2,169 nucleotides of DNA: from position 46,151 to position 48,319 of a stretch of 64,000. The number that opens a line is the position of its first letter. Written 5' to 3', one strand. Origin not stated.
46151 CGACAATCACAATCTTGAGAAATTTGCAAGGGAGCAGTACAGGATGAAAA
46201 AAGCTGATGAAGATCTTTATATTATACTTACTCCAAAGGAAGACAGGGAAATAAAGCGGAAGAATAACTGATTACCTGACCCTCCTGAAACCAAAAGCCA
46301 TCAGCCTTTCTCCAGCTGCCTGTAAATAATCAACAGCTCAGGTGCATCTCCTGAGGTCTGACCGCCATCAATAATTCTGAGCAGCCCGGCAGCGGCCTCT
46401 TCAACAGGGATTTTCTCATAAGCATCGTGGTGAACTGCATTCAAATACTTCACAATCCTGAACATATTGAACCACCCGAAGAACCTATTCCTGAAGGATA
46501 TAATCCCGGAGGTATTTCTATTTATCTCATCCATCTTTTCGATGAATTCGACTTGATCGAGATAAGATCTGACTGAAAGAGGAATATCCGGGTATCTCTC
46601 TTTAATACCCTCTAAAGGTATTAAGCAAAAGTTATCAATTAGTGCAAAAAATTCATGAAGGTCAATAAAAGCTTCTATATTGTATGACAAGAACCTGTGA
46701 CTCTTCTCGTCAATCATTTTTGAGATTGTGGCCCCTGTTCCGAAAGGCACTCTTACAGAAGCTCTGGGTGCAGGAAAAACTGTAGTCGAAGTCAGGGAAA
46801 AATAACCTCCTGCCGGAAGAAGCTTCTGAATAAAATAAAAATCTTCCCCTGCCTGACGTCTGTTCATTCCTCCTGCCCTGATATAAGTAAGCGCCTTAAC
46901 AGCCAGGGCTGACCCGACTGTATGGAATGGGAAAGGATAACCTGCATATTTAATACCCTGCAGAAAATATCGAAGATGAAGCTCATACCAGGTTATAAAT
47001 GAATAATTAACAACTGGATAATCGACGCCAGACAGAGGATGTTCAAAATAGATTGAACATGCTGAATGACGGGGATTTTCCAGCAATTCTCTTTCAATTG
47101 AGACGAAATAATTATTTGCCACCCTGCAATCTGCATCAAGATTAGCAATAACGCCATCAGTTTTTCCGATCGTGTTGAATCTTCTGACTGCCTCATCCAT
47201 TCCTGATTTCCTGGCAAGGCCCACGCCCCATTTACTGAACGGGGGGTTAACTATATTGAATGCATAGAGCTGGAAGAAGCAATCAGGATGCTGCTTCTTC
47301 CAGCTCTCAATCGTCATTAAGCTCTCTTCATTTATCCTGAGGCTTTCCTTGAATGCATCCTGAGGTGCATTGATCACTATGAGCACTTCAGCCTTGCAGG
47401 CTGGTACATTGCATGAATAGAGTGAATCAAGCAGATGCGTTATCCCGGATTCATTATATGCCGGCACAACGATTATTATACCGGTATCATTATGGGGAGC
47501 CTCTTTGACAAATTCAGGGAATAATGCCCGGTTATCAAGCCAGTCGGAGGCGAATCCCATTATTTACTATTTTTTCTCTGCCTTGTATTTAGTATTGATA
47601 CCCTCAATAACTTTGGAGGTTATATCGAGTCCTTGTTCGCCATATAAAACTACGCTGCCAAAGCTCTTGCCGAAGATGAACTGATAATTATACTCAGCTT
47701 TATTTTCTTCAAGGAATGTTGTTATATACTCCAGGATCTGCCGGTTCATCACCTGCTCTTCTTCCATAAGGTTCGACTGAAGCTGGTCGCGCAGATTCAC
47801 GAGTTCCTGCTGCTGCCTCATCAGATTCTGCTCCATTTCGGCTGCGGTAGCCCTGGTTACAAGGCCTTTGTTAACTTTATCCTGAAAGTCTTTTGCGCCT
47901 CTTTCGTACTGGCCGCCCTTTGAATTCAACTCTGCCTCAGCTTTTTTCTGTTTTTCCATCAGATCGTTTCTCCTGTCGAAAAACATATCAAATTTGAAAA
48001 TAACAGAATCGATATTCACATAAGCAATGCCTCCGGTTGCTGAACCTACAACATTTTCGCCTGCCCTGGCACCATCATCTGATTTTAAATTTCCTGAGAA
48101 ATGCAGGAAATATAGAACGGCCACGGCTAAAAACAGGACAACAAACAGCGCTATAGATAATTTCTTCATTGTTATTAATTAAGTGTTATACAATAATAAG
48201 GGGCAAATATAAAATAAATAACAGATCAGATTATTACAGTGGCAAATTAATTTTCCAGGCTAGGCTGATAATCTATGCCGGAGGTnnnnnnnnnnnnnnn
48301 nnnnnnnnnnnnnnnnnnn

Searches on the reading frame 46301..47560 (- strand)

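Call 25: search_protein_families(library=pfam, proteins=[window:46301-47560:-])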
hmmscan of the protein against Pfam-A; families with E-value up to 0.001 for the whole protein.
window:46301-47560:- (419 aa): 1 family
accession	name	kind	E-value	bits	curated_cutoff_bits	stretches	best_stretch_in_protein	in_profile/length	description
PF00535.33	Glycos_transf_2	-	0.00069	20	23.3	0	30-73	2-44/168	Glycosyl transferase family 2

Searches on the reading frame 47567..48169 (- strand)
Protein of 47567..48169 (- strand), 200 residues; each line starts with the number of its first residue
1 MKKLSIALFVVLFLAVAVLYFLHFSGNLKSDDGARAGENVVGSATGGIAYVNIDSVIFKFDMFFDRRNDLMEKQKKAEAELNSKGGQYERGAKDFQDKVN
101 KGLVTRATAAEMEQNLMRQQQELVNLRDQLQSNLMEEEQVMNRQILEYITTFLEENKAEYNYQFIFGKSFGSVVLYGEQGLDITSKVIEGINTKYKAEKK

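Call 88: search_protein_families(library=pfam, proteins=[window:47567-48169:-], max_evalue=0.00001)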
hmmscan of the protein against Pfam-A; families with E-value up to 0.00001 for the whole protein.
window:47567-48169:- (200 aa): 1 family
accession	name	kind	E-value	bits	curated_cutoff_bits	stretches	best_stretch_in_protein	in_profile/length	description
PF03938.19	OmpH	-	1.1e-18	68.2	32.4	1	48-190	2-140/141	Outer membrane protein (OmpH-like)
